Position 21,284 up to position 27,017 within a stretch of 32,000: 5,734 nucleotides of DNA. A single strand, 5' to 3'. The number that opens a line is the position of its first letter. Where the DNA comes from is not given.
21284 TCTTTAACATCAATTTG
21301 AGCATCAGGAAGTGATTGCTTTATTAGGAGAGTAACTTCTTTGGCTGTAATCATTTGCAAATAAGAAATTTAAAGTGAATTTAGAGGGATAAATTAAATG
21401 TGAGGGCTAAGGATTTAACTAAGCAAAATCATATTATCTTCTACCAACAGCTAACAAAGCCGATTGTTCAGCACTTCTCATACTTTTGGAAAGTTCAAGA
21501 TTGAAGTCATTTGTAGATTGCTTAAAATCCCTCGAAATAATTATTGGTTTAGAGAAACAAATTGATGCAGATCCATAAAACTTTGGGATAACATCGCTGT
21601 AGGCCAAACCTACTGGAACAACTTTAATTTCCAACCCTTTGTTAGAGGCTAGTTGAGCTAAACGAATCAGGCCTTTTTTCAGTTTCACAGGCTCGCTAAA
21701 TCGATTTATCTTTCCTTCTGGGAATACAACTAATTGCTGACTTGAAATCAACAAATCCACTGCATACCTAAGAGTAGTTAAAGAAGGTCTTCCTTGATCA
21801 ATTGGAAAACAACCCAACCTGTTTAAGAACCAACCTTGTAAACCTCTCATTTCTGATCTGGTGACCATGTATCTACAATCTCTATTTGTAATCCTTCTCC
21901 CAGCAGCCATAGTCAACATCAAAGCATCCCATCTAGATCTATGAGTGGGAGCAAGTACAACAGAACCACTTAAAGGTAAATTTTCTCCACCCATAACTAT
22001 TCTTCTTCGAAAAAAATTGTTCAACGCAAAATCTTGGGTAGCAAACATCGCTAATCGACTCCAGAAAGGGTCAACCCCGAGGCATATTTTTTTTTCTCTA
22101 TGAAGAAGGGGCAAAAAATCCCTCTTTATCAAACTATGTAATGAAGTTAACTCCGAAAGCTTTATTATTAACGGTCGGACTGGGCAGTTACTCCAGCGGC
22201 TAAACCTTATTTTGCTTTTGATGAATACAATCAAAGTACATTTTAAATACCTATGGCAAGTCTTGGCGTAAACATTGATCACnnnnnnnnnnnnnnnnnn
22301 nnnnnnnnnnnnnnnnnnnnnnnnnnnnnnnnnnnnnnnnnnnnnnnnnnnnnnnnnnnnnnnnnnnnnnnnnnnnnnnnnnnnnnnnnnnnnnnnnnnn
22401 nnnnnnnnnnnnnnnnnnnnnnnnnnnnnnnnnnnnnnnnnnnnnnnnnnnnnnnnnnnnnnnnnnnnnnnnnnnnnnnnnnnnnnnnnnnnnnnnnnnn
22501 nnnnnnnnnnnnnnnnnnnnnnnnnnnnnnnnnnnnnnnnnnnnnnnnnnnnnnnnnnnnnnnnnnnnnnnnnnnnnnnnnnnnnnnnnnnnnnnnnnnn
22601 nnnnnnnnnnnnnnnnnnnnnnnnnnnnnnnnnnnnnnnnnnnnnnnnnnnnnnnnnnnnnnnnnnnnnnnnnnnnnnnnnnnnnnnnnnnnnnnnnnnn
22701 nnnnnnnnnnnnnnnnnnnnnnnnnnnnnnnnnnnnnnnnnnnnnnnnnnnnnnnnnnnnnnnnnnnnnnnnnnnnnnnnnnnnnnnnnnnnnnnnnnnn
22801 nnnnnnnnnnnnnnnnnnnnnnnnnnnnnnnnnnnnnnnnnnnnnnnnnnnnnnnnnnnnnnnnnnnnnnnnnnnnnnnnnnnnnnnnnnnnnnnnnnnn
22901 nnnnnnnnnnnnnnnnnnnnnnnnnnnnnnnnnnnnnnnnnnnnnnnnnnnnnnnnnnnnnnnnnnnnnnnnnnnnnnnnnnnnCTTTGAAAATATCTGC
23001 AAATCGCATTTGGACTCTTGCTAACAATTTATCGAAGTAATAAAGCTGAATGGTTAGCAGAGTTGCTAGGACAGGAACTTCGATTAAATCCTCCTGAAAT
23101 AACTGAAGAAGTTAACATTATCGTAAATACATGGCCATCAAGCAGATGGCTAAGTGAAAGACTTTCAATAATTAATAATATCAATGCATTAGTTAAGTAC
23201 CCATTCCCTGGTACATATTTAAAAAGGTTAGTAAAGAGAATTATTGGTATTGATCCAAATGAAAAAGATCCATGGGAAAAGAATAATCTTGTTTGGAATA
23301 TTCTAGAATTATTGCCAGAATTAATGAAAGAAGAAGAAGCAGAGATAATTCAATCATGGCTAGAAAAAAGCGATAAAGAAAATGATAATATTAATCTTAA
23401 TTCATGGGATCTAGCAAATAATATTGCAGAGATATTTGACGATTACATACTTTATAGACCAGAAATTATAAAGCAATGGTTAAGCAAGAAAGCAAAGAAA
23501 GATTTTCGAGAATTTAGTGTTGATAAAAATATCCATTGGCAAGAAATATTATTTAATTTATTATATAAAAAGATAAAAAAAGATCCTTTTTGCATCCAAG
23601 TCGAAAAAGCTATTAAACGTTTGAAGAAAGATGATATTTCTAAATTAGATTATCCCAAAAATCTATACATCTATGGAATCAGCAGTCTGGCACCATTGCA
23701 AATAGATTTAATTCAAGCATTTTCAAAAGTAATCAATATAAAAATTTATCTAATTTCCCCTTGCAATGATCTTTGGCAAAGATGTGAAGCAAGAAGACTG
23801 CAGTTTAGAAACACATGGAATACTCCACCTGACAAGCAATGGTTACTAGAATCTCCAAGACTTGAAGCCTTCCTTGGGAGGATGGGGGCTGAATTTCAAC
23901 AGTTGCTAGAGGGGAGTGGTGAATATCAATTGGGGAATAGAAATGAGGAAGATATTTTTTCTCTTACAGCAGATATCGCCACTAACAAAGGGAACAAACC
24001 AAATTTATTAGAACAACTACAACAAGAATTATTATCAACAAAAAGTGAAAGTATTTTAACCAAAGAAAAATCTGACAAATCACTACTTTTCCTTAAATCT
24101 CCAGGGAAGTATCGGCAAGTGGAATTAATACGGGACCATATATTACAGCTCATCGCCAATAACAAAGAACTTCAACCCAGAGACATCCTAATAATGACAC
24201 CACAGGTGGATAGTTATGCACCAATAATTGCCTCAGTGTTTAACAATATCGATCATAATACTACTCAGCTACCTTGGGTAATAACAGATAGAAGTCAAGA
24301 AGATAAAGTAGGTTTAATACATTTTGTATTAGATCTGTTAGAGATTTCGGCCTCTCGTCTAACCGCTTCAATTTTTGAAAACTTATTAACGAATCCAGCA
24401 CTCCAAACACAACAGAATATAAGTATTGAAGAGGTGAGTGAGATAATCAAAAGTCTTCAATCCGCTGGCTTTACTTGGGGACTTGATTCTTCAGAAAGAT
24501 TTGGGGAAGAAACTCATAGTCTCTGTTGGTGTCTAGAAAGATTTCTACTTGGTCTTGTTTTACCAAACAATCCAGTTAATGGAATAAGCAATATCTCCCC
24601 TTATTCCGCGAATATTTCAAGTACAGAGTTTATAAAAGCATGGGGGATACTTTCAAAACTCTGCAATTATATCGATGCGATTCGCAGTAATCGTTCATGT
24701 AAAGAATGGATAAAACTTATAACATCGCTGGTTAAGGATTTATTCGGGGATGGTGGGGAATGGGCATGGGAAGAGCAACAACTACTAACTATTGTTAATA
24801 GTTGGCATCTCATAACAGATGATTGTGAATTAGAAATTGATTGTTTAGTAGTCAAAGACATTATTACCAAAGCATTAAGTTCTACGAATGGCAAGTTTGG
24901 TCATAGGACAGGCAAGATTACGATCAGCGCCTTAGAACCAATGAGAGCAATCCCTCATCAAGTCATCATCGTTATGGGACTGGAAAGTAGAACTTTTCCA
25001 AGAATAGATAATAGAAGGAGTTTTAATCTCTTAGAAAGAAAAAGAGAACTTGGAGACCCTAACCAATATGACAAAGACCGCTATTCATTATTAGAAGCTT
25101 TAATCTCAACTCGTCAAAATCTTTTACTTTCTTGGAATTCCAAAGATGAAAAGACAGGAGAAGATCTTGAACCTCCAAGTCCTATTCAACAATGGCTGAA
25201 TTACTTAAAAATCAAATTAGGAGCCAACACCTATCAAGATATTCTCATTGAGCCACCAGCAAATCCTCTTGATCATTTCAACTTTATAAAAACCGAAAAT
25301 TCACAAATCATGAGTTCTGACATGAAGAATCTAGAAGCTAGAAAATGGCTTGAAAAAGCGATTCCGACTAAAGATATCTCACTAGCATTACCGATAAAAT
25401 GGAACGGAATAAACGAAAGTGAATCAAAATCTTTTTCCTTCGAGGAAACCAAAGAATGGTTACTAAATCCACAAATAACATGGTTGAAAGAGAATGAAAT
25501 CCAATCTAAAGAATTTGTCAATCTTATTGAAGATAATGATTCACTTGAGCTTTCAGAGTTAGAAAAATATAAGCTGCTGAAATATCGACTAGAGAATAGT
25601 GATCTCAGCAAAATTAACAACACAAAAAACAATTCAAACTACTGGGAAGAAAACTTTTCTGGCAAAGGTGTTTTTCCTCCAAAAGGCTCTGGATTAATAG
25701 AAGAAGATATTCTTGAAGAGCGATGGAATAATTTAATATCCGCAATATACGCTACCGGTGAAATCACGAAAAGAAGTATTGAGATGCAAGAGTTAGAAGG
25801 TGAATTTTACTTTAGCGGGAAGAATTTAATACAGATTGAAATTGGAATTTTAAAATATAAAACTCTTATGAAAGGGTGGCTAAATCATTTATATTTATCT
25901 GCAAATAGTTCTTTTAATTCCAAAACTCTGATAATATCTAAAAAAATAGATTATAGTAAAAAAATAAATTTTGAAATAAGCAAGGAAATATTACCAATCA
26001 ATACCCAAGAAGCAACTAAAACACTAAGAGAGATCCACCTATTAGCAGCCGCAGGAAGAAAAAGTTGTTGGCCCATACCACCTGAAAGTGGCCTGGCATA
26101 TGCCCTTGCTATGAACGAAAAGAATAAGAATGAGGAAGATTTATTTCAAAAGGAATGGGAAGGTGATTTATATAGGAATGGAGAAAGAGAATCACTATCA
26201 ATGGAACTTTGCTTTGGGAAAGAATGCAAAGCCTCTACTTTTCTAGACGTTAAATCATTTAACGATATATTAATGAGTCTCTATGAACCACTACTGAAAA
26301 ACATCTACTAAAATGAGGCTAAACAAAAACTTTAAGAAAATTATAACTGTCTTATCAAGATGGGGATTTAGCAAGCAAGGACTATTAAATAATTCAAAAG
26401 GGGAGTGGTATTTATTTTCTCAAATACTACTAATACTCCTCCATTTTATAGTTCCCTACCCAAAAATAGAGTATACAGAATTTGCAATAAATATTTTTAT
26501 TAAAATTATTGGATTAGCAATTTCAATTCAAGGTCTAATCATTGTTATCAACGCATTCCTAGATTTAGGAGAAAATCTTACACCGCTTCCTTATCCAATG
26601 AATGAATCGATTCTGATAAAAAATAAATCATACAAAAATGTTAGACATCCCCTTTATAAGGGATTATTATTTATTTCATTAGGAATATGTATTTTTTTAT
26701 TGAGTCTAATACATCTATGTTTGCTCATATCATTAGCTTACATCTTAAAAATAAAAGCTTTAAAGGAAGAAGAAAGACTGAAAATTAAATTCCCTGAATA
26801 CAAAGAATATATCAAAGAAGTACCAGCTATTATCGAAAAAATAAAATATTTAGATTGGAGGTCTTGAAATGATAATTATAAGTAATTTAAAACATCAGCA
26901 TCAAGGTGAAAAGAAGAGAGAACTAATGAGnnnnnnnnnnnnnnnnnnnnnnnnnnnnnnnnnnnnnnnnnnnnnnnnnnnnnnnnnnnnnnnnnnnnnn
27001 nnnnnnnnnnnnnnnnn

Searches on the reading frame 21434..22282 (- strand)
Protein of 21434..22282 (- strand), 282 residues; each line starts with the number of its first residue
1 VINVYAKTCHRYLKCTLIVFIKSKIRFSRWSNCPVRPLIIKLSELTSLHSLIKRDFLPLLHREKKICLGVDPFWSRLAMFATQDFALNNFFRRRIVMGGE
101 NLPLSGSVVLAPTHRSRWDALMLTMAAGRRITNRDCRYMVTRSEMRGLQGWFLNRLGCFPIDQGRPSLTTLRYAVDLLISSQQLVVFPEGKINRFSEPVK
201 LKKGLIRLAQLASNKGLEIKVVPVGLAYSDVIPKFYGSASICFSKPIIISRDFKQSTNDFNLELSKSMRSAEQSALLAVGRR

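Call 11: search_protein_families(library=pfam, proteins=[window:21434-22282:-], max_evalue=0.001)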
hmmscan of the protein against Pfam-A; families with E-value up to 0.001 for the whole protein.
window:21434-22282:- (282 aa): 1 family
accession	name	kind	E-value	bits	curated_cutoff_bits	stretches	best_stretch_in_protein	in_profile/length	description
PF01553.26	Acyltransferase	-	3e-22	79.3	23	1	96-225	4-130/132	Acyltransferase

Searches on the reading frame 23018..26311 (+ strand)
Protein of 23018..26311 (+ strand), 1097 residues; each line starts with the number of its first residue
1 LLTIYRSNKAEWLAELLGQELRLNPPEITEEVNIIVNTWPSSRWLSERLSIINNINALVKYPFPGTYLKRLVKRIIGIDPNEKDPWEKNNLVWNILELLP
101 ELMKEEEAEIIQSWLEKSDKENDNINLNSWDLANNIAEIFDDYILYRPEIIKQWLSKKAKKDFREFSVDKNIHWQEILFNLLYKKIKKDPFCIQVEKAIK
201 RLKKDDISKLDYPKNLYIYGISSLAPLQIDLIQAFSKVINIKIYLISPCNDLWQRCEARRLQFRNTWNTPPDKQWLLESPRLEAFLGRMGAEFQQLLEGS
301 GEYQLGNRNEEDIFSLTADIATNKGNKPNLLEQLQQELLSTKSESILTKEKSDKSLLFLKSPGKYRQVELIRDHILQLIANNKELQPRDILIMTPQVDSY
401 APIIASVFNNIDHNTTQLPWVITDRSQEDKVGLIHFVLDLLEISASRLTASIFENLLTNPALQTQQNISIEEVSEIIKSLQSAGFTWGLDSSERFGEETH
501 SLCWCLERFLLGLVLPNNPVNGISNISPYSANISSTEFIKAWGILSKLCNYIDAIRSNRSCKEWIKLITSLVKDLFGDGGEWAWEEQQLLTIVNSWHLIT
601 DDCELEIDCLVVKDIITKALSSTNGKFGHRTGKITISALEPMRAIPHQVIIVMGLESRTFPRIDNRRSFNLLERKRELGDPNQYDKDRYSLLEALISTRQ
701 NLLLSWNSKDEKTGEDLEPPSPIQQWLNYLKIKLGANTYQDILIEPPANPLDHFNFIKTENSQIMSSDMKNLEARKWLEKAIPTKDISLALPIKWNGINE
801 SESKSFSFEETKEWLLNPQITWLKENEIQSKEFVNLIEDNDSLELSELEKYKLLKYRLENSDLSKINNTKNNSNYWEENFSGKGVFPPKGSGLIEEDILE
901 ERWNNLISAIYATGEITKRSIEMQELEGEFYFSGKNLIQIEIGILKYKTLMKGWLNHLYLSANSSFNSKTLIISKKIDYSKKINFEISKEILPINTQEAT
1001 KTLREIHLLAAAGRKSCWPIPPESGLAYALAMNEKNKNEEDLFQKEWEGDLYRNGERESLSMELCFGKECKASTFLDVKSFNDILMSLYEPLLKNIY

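Call 12: search_protein_families(library=pfam, proteins=[window:23018-26311:+], max_evalue=0.001)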
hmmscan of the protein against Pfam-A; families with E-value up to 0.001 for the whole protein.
window:23018-26311:+ (1097 aa): 2 families
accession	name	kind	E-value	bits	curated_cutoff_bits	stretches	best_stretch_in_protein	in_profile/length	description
PF04257.20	Exonuc_V_gamma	-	1.7e-77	261.2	25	1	2-340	1-313/314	Exodeoxyribonuclease V, gamma subunit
PF17946.7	RecC_C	-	2.1e-12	47.8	22.6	1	812-1031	10-200/202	RecC C-terminal domain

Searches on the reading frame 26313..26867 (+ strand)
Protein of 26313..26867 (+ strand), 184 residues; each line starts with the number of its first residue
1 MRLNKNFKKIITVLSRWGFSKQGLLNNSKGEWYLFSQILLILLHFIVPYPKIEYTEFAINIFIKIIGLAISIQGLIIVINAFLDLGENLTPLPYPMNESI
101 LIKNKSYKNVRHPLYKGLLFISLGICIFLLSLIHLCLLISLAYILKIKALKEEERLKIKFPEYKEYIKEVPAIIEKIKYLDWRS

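Call 11: search_protein_families(library=pfam, proteins=[window:26313-26867:+], max_evalue=0.001)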
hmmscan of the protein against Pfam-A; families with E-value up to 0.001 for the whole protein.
window:26313-26867:+ (184 aa): 2 families
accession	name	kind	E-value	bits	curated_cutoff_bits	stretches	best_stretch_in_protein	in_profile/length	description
PF04140.19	ICMT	-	3.8e-06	27.7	24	1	71-155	5-91/95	Isoprenylcysteine carboxyl methyltransferase (ICMT) family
PF04191.18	PEMT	-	3.2e-05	24.8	25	1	65-154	4-95/105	Phospholipid methyltransferase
